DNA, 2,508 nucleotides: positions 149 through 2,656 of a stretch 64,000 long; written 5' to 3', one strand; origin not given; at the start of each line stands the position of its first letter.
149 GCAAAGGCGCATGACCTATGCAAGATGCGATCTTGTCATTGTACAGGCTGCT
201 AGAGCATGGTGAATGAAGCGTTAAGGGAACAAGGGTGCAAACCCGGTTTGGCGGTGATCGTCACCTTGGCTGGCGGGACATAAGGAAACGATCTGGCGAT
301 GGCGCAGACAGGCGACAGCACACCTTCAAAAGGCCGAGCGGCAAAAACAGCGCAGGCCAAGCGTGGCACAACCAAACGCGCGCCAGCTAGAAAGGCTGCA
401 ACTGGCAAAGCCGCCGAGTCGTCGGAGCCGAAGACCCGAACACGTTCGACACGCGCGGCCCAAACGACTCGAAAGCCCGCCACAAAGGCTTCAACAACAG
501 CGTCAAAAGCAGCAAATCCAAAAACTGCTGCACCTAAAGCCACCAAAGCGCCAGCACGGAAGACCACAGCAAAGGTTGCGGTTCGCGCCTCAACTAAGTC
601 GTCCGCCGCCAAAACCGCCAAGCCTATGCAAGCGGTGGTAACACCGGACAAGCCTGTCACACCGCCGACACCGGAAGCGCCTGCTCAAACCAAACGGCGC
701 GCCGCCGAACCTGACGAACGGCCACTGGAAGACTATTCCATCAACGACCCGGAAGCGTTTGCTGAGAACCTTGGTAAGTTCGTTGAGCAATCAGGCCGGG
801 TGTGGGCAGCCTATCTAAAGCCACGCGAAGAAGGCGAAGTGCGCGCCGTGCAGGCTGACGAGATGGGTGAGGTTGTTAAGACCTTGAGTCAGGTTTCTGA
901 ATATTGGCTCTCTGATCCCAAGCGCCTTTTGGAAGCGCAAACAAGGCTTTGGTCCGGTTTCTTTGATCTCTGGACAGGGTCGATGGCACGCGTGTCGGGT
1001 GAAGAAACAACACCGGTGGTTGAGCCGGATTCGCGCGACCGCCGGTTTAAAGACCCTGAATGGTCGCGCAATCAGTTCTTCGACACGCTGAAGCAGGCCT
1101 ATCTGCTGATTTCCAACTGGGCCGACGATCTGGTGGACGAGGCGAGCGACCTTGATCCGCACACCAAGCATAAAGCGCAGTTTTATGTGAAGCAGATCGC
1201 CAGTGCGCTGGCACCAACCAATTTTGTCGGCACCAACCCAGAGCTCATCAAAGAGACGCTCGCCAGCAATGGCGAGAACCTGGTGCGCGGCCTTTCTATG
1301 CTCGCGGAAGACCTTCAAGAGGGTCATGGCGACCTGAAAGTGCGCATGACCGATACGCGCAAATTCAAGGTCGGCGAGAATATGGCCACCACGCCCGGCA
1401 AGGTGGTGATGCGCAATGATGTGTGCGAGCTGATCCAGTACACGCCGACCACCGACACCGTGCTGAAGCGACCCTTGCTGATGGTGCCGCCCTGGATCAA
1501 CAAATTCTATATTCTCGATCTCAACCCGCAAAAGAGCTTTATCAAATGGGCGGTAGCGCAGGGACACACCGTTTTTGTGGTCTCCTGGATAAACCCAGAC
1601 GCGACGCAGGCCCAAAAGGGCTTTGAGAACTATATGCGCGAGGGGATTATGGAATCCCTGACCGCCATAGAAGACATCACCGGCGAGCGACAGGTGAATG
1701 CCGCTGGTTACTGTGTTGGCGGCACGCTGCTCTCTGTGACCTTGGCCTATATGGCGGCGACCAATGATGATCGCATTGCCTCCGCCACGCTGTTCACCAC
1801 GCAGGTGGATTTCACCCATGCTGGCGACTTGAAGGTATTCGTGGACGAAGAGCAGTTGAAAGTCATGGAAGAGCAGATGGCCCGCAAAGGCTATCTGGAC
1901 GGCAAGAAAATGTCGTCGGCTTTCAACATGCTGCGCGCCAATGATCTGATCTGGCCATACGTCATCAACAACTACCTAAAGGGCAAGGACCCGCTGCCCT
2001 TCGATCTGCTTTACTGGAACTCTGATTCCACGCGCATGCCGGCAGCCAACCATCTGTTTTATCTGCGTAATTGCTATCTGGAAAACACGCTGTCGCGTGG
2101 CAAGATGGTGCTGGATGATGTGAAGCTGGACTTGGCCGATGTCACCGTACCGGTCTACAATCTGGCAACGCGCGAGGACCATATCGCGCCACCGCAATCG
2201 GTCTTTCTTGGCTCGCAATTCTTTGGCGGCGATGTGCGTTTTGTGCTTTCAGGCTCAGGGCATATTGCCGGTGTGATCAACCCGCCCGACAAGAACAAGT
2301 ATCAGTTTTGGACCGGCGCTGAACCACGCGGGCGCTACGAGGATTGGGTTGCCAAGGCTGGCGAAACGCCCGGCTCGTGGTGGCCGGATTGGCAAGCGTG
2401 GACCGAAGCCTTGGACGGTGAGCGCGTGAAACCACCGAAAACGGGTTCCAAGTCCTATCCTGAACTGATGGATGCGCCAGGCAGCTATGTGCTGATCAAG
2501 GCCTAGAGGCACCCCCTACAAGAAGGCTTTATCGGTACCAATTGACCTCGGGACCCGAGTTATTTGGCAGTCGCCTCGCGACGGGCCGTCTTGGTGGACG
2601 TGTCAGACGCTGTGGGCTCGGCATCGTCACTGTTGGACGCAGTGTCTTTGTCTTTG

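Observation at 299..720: PHA synthase carrying a histone-H1-like N-terminal tail: possible built-in PhaF/PhaM-type nucleoid tether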

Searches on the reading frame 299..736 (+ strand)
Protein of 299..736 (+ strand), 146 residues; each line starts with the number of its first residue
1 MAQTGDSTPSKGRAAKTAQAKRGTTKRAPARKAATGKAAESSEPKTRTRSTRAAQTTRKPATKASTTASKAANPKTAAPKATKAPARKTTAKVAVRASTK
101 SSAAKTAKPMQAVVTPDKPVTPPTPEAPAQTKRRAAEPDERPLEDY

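Call 19: search_protein_families(library=pfam, proteins=[window:299-736:+], max_evalue=1)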
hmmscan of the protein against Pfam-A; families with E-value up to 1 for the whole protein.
seq(146 aa): 0 families

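Call 59: search_protein_families(library=ncbifam, proteins=[window:299-736:+], max_evalue=10)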
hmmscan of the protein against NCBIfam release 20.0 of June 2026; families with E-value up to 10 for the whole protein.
seq(146 aa): 2 families
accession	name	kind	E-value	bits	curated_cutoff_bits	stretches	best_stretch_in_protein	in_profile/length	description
NF010381.0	PRK13808.1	equivalog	2.4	7.5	426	1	3-109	220-329/335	adenylate kinase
NF051869.1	StalkProtStpX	equivalog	7.2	5.8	450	1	15-138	55-170/516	stalk-specific protein StpX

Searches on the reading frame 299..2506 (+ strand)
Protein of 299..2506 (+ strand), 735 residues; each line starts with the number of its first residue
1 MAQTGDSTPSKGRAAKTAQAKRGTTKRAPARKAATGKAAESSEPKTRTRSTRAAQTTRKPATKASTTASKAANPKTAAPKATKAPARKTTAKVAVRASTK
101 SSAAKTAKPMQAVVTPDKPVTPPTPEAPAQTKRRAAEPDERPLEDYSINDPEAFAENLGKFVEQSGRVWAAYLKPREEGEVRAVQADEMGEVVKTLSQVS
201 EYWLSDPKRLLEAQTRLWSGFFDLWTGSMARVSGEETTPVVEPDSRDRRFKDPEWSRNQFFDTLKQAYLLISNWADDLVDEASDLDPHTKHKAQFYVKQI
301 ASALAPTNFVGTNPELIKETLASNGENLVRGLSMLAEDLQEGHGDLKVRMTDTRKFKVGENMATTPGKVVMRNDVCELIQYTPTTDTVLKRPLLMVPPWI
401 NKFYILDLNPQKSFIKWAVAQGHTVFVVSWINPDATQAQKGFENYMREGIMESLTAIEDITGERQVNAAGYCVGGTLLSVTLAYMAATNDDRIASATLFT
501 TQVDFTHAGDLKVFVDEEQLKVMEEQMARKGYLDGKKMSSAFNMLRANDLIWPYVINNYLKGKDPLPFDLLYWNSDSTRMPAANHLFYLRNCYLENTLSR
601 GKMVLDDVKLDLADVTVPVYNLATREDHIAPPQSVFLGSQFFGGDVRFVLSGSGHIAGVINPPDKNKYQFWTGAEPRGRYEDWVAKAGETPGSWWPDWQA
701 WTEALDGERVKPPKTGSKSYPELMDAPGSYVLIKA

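Call 4: search_protein_families(library=pfam, proteins=[window:299-2506:+], max_evalue=0.1)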
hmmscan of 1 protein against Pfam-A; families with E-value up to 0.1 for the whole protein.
window:299-2506:+ (735 aa): 3 families
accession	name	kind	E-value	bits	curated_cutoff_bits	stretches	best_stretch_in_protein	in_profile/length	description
PF07167.19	PhaC_N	-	3.4e-78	261.7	23.7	1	246-418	1-173/173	Poly-beta-hydroxybutyrate polymerase (PhaC) N-terminus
PF00561.26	Abhydrolase_1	-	2.1e-10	41.1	25.8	1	419-658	23-241/245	alpha/beta hydrolase fold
PF11339.14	DUF3141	-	0.00056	19.1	29.7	1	530-634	209-316/582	Protein of unknown function (DUF3141)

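Call 5: search_protein_families(library=ncbifam, proteins=[window:299-2506:+], max_evalue=0.01)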
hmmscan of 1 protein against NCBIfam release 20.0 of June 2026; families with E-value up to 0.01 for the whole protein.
window:299-2506:+ (735 aa): 4 families
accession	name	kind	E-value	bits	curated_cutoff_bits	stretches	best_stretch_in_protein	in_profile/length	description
TIGR01838.1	PHA_synth_I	subfamily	4.4e-234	777.8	622.65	1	205-732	3-531/532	class I poly(R)-hydroxyalkanoic acid synthase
TIGR01839.1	PHA_synth_II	subfamily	9.8e-129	430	855.4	1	241-733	70-559/560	class II poly(R)-hydroxyalkanoic acid synthase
TIGR01836.1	PHA_synth_III_C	subfamily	1.8e-36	125.8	365.3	1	361-657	33-328/350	class III poly(R)-hydroxyalkanoic acid synthase subunit PhaC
NF005898.0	PRK07868.1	equivalog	5.2e-06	24.5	925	1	361-508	34-182/994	acyl-CoA synthetase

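Call 6: find_homologous_proteins(query=window:299-2506:+)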
Query window:299-2506:+ (735 aa): 8000 proteins with E <= 0.001 among 8000 candidates; the best 120 are listed.
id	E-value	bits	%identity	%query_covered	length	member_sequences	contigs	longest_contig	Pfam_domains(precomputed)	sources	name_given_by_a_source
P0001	0.0e+0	1596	95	100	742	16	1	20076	PF07167.20,PF00561.27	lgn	-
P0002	0.0e+0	1516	90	100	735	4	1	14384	PF07167.20,PF00561.27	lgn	-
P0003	0.0e+0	1470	89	100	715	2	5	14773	PF07167.20,PF00561.27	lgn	-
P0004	0.0e+0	1384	82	100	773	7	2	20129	PF07167.20,PF11339.15,PF00561.27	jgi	jgi:polyhydroxyalkanoate synthase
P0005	0.0e+0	1370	78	100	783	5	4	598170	PF07167.20,PF00561.27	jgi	jgi:polyhydroxyalkanoate synthase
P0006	0.0e+0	1357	92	85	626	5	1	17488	PF07167.20,PF00561.27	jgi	jgi:polyhydroxyalkanoate synthase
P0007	0.0e+0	1310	76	100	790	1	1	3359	PF07167.20,PF00561.27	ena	-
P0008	0.0e+0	1285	85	87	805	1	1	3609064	PF07167.20,PF00561.27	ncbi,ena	-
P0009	0.0e+0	1284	79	97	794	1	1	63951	PF07167.20,PF00561.27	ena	-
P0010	0.0e+0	1274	76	100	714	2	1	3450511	PF07167.20,PF11339.15,PF00561.27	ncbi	-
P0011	0.0e+0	1250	85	81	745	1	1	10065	PF07167.20,PF11339.15,PF00561.27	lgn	-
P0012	0.0e+0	1229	84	82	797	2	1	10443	PF07167.20,PF11339.15,PF00561.27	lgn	-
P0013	0.0e+0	1207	78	88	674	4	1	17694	PF07167.20,PF00561.27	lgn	-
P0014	0.0e+0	1207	85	81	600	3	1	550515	PF07167.20,PF00561.27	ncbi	ncbi:MAG: class I poly(R)-hydroxyalkanoic acid synthase [Pseudomonadota bacterium]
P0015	0.0e+0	1203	85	81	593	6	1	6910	PF07167.20,PF00561.27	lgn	-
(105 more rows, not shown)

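Call 10: find_related_loci(query=window:299-2506:+, collection=genome_contigs, flank=6000)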
Query window:299-2506:+ (735 aa) in genome_contigs; peptide patterns used: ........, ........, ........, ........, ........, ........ (x = any residue, [..] = any of these).
225 stretches matched a pattern; 162 encode a relative of the query (tblastn E <= 1e-3); the best 80 are kept; 80 distinct loci.
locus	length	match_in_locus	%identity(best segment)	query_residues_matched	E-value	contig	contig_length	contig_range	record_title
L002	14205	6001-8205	90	1-735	0e+0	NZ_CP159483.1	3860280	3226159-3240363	Ahrensia marina strain ac1 chromosome, complete genome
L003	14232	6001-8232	90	1-735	0e+0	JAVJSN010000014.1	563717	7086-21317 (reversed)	MAG: Hyphomicrobiales bacterium isolate G1-WW12-18 k141_12979, whole genome shotgun sequence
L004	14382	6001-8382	91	1-735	0e+0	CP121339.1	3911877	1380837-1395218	MAG: Cohaesibacter sp. isolate NCC532_bact_3450 chromosome, complete genome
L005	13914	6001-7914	92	98-735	0e+0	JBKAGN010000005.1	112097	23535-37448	MAG: Hyphomicrobiales bacterium isolate Ske_MAG15 Ske_MAG15_0005, whole genome shotgun sequence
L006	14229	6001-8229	78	1-735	0e+0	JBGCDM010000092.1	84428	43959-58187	MAG: Devosiaceae bacterium isolate SGMAG-73 contig92, whole genome shotgun sequence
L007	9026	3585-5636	79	30-735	0e+0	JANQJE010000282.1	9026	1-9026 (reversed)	MAG: Cohaesibacteraceae bacterium isolate PL25a_bin.105 k99_3388259, whole genome shotgun sequence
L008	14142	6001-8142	76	1-735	0e+0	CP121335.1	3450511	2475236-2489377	MAG: Rhizobiaceae bacterium isolate NCC532_bact_4045 chromosome, complete genome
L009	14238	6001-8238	74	2-735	0e+0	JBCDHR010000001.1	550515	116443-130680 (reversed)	MAG: Pseudomonadota bacterium isolate P01_H01_bin.160 k141_611295_length_550515_cov_25.3998, whole genome shotgun sequen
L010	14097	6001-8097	75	41-735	0e+0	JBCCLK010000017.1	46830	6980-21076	MAG: Pseudomonadota bacterium isolate P01_C01_bin.25 k141_1589064_length_46830_cov_12.0000, whole genome shotgun sequenc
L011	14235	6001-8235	74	2-735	0e+0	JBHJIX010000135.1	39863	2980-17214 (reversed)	MAG: Cohaesibacteraceae bacterium isolate pac_S1C2822_1 S1Ck141_661537, whole genome shotgun sequence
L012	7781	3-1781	83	143-735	0e+0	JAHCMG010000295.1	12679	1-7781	MAG: Devosiaceae bacterium MH13 megahit-bin-13_294, whole genome shotgun sequence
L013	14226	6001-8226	95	1-735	0e+0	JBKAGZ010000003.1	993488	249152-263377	MAG: Hyphomicrobiales bacterium isolate Ske_MAG2 Ske_MAG2_0003, whole genome shotgun sequence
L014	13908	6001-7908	85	97-735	0e+0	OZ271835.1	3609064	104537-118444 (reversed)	MAG: Hyphomicrobiales bacterium isolate 60d999c5-ff15-46dc-a31b-95639e25dfbe genome assembly, chromosome: 1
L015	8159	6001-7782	65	143-735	0e+0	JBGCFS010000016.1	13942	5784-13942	MAG: Hyphomicrobiales bacterium isolate SGMAG-15 contig16, whole genome shotgun sequence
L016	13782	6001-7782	64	143-735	0e+0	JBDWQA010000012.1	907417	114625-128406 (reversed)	MAG: Hyphomicrobiales bacterium isolate CI.24.F.A4_463_83 CI_24_F_A4_463_83_000000000012, whole genome shotgun sequence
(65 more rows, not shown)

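Call 51: find_encoding_contigs(protein=P0006, flank=1500, max_places=4)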
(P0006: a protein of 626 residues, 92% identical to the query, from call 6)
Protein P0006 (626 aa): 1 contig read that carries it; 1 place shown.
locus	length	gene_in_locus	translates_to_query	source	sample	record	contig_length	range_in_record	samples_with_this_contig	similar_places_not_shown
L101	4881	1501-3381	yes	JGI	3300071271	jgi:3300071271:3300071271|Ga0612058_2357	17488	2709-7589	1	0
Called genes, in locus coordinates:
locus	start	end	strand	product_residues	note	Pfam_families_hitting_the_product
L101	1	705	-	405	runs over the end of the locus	PF00155:Aminotran_1_2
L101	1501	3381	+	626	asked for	PF07167:PhaC_N, PF00561:Abhydrolase_1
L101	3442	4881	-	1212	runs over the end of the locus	PF00989:PAS (weak), PF08447:PAS_3, PF00990:GGDEF, PF00563:EAL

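Call 67: predict_structure(alignment_id=A1)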
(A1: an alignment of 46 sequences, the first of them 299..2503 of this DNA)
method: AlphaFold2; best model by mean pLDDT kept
length: 735 residues; sequences in the alignment: 46
mean_pLDDT: 73.8   pTM: 0.70
mean pLDDT of the five models: 73.8, 73.1, 68.5, 65.2, 64.7
residues with pLDDT >= 90: 223; 70-90: 289; 50-70: 75; < 50: 148
segments of 3 or more residues with pLDDT < 50: 1-140, 570-575
pLDDT, mean of each block of 10 residues (from residue 1): 29 30 31 28 29 29 29 30 30 27 30 30 33 39 68 90 91 82 62 85 90 91 89 83 80 84 90 90 86 86 84 86 90 87 71 65 84 93 96 88 62 85 94 79 93 98 96 91 97 94 84 78 78 66 65 80 65 56 86 89 91 97 83 92 95 61 75 91 93 90 96 95 84 62
secondary structure, 60 per line:
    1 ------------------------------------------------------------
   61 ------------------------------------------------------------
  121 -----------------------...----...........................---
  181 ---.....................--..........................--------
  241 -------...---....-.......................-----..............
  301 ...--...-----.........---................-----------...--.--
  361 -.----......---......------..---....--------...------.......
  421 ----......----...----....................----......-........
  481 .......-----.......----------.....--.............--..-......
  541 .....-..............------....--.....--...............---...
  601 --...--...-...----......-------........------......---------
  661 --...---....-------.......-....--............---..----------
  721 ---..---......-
elements in order (helices of 4 or more, strands of 3 or more residues): H151-177 H184-204 H207-232 H254-257 H259-281 H287-303 H314-322 H326-341 E367-372 E376-381 E393-396 H414-420 E425-430 H442-461 E466-471 H473-487 E493-499 H510-514 H517-529 H535-545 H547-560 H567-570 H573-577 H582-594 E603-605 E608-610 E619-624 H632-639 E646-651 E669-672 H680-686 E688-691 H694-705 H729-734
